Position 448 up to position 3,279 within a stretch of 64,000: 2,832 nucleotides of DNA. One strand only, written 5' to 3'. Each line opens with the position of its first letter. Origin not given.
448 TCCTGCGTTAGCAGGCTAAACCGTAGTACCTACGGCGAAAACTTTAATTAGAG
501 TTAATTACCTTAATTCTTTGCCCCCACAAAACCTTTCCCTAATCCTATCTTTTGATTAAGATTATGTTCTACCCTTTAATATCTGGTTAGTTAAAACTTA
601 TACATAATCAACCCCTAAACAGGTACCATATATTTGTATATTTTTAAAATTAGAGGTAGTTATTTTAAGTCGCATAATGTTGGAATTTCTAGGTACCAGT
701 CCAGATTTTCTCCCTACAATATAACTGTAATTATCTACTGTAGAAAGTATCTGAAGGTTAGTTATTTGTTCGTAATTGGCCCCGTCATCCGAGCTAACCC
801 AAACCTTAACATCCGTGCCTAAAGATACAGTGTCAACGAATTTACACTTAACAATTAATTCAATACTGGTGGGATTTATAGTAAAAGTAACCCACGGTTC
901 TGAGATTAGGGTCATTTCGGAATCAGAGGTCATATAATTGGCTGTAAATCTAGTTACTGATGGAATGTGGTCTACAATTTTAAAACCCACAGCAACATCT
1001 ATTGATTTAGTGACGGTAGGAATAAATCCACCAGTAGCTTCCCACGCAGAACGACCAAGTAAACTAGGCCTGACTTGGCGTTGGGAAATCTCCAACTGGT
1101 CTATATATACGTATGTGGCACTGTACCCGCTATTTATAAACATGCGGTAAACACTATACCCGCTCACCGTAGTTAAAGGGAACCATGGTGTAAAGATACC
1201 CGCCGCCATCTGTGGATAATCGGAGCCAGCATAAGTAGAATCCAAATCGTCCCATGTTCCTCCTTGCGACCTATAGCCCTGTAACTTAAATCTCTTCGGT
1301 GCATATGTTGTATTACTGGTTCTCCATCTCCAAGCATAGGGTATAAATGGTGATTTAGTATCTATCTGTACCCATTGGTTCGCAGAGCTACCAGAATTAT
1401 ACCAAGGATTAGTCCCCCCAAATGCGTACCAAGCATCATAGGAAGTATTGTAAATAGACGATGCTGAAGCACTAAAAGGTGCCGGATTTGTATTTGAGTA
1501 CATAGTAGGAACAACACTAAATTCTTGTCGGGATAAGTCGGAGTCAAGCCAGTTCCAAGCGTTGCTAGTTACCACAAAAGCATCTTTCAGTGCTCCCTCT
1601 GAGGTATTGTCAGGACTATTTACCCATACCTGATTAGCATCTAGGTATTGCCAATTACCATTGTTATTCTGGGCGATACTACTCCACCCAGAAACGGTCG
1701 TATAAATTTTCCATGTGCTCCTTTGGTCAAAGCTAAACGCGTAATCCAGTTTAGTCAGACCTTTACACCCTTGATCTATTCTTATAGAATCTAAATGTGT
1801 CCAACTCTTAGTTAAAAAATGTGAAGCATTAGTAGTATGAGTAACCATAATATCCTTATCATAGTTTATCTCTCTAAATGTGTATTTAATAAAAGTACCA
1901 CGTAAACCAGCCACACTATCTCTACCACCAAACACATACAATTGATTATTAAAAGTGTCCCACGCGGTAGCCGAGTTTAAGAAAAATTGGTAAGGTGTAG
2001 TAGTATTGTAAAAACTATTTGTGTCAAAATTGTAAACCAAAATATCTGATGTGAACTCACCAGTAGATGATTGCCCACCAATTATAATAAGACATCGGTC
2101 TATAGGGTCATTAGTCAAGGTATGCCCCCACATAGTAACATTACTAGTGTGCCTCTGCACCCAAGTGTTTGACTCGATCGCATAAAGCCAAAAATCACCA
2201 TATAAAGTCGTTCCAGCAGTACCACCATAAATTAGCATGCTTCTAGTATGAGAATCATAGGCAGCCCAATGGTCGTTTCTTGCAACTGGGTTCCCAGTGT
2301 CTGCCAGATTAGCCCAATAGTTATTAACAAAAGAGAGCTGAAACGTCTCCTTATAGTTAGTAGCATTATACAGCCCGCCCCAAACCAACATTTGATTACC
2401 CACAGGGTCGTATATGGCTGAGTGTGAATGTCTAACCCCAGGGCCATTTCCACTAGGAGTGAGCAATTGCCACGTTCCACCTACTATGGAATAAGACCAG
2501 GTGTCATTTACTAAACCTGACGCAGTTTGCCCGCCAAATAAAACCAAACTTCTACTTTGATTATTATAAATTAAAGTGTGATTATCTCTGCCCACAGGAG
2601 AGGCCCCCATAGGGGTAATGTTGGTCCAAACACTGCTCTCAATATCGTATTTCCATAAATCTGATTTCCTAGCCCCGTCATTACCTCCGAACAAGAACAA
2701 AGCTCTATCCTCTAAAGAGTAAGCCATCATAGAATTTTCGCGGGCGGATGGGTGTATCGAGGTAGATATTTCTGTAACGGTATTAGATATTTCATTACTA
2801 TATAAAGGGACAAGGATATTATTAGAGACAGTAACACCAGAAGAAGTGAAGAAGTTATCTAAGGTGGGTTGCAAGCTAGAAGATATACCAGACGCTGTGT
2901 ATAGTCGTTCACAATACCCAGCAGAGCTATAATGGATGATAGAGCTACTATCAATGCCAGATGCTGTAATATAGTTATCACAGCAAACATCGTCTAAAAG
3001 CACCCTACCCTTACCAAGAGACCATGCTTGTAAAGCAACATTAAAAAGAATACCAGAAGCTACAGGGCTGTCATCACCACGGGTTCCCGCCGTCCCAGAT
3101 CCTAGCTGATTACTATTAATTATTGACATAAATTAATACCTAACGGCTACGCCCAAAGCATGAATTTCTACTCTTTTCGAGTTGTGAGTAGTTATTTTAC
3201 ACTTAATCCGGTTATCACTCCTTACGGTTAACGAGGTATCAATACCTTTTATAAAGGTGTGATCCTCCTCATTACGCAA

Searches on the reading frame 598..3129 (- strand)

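Call 10: search_protein_families(library=phrogs, proteins=[window:598-3129:-], max_evalue=0.001)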
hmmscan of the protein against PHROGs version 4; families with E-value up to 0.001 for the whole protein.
window:598-3129:- (843 aa): 2 families
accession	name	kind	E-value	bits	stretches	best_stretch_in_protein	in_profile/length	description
phrog_12615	-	unknown function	2.8e-15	57.2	1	117-276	24-175/290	-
phrog_16348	-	unknown function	3.4e-14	53.1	1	538-695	430-592/818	-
